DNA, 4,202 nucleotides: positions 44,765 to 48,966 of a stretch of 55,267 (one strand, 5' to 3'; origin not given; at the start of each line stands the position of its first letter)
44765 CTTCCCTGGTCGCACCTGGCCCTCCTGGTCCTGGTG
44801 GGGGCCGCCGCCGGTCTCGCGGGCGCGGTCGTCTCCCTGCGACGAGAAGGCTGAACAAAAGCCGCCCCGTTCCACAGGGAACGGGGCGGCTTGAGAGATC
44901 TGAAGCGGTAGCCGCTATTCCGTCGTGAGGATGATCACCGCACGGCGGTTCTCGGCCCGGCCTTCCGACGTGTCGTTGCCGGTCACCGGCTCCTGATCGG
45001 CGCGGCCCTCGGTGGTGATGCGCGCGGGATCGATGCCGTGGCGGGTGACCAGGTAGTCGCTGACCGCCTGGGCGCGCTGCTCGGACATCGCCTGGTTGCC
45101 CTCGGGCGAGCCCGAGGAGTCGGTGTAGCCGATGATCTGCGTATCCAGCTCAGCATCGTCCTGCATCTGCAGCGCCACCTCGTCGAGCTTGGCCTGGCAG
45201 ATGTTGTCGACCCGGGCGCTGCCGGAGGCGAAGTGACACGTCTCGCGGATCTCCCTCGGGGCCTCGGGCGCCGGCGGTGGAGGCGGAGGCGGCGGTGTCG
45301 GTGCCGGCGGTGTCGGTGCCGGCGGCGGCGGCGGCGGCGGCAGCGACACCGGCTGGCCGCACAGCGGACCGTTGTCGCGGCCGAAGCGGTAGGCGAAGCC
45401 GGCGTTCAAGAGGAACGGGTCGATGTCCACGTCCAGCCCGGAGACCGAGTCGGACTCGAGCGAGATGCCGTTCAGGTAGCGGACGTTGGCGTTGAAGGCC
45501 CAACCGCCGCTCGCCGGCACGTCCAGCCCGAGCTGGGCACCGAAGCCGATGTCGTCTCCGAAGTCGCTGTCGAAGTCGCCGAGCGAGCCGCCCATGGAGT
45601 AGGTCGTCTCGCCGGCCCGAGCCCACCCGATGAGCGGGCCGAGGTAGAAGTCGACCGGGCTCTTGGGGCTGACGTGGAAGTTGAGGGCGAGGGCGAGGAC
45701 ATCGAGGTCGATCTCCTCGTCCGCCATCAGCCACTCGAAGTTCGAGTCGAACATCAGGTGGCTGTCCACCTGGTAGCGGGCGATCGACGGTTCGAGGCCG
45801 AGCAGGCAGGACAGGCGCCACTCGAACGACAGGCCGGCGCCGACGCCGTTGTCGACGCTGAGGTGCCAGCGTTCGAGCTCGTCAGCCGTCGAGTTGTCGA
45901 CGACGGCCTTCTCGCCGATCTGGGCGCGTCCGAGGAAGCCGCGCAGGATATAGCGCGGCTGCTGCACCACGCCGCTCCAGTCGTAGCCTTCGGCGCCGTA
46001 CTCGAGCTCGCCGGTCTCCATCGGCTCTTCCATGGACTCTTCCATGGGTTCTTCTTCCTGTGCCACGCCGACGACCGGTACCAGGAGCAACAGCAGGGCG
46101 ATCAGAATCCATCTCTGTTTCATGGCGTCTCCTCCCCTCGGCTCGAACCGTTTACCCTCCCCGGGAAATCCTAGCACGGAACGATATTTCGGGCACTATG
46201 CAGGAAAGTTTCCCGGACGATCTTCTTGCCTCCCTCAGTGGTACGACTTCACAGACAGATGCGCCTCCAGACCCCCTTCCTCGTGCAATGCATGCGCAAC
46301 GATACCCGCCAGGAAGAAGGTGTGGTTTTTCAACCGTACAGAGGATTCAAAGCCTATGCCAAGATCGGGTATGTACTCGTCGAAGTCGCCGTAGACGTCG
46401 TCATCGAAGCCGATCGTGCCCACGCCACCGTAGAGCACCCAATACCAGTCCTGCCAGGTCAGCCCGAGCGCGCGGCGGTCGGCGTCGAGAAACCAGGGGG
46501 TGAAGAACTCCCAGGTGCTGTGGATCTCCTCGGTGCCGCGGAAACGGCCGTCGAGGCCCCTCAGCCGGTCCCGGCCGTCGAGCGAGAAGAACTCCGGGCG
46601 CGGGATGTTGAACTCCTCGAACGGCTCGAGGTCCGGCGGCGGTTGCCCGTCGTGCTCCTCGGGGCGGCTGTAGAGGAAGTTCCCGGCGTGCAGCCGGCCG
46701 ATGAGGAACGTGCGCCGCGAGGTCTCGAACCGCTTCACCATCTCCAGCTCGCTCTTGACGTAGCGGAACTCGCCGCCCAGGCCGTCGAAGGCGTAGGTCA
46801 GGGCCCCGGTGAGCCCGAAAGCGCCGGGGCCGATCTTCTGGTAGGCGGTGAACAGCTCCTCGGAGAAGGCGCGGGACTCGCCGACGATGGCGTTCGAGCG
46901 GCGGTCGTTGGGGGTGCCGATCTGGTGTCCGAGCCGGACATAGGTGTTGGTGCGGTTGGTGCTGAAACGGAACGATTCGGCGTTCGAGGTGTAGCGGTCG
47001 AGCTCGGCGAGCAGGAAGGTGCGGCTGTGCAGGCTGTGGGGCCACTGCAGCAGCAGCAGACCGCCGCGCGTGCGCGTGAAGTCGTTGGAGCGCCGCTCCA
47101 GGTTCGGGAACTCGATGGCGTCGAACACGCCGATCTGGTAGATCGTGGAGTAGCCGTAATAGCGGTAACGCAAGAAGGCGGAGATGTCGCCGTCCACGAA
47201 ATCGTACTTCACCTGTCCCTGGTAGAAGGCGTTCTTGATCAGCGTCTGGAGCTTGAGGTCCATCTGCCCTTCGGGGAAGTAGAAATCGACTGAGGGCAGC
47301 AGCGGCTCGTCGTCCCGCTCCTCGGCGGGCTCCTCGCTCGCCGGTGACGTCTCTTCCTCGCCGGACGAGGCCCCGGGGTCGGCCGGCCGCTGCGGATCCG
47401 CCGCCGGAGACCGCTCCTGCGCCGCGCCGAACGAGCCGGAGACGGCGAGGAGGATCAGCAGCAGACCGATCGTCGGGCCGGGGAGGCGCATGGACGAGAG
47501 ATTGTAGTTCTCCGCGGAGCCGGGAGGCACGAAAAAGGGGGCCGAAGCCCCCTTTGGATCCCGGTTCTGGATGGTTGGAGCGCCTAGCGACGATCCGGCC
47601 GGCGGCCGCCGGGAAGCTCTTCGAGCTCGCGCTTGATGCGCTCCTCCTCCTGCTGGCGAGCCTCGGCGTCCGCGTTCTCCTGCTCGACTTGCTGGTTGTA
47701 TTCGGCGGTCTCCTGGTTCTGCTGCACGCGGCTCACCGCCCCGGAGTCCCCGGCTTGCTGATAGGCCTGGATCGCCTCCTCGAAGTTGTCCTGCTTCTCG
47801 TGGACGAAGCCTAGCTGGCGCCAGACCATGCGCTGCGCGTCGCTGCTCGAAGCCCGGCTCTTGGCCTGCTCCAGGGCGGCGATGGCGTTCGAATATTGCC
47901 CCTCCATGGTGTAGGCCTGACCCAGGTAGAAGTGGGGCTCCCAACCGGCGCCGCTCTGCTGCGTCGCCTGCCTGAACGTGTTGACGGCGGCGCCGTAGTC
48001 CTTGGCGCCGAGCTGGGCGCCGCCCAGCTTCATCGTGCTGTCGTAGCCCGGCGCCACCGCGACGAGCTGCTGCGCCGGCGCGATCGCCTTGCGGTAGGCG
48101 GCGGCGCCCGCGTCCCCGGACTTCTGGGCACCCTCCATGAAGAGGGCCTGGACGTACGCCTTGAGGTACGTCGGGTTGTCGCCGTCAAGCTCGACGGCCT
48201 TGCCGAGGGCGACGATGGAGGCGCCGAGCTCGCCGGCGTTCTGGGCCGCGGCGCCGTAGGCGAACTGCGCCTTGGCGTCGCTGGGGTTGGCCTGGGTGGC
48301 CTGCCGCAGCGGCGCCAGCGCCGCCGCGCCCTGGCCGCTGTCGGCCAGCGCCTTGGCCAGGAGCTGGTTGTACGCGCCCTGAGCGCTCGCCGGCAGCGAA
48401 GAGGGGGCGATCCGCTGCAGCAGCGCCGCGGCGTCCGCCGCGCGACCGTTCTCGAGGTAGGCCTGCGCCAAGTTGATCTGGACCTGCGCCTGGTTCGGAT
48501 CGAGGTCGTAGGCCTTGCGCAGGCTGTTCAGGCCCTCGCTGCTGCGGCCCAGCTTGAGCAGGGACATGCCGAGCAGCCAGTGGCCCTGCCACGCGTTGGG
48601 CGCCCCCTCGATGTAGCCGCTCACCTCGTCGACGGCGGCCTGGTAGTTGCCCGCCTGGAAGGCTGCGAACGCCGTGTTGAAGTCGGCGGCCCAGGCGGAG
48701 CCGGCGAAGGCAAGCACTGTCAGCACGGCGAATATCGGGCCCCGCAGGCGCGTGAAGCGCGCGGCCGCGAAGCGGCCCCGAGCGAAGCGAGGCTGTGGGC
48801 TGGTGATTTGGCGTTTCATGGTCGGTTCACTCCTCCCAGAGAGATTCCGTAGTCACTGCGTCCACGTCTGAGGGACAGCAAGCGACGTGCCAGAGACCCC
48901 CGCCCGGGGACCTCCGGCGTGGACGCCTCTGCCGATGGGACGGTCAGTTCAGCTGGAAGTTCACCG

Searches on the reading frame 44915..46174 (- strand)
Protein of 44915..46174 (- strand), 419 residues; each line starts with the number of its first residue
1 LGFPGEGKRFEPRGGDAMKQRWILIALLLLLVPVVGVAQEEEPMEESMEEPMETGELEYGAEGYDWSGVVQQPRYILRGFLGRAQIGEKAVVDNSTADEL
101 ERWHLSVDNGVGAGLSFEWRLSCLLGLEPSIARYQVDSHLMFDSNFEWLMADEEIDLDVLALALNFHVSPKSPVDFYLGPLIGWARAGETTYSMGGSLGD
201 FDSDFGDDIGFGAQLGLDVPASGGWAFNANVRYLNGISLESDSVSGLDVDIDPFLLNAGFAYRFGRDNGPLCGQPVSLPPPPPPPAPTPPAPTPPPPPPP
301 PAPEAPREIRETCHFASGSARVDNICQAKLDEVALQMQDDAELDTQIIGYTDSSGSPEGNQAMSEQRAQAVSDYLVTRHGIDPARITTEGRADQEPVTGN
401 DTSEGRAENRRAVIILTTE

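Call 84: search_protein_families(library=pfam, proteins=[window:44915-46174:-], max_evalue=0.00001)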
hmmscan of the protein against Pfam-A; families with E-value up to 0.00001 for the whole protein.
window:44915-46174:- (419 aa): 2 families
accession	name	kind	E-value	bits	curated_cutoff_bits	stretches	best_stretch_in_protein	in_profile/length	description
PF00691.25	OmpA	-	1.9e-21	76.7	27.2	1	315-410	2-98/98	OmpA family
PF13505.12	OMP_b-brl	-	4.4e-07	30.7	28.7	1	106-264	39-175/175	Outer membrane protein beta-barrel domain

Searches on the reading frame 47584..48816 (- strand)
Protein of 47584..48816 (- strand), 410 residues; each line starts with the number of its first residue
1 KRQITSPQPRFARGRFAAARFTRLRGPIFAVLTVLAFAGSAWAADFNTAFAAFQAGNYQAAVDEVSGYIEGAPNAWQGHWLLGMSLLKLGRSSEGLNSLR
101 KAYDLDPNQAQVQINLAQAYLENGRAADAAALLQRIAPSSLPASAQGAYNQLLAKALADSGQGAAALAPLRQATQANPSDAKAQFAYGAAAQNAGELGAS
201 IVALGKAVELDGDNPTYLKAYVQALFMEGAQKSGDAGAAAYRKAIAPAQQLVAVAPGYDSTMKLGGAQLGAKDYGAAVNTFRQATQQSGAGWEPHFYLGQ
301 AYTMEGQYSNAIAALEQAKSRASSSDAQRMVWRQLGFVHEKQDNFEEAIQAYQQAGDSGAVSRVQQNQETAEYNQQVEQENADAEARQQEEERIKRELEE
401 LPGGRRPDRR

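Call 84: search_protein_families(library=pfam, proteins=[window:47584-48816:-], max_evalue=0.00001)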
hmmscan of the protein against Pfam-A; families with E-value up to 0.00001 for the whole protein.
window:47584-48816:- (410 aa): 12 families
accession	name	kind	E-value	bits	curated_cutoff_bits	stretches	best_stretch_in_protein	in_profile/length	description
PF07719.23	TPR_2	-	3.6e-21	73.9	27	0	331-355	3-27/34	Tetratricopeptide repeat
PF13432.12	TPR_16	-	5.7e-19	68.7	32.7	1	82-137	3-58/65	Tetratricopeptide repeat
PF13428.12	TPR_14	-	1.4e-16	59.8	23.5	0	151-189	5-43/44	Tetratricopeptide repeat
PF14559.12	TPR_19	-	2.5e-16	60.2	25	1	86-142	1-57/68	Tetratricopeptide repeat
PF13181.12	TPR_8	-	3.7e-14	52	25.7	0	79-108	4-33/34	Tetratricopeptide repeat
PF00515.34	TPR_1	-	2.3e-13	49.7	27.8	0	331-355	3-27/34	Tetratricopeptide repeat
PF12895.13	ANAPC3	-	3.6e-13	50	27.2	0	296-354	27-81/82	Anaphase-promoting complex, cyclosome, subunit 3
PF13414.12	TPR_11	-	1.2e-12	47.8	26.8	0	86-124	4-42/42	TPR repeat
PF23914.1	TPR_CcmH_CycH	-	2.2e-12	47.5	42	0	72-134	46-111/158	Cytochrome c-type biogenesis protein H TPR domain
PF13431.12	TPR_17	-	1.6e-10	40.8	24.4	0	100-129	3-32/34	Tetratricopeptide repeat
PF13424.12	TPR_12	-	8.9e-10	39.1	30.1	1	298-355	9-71/77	Tetratricopeptide repeat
PF13174.12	TPR_6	-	4.3e-07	30.6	26.3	0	296-322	4-30/33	Tetratricopeptide repeat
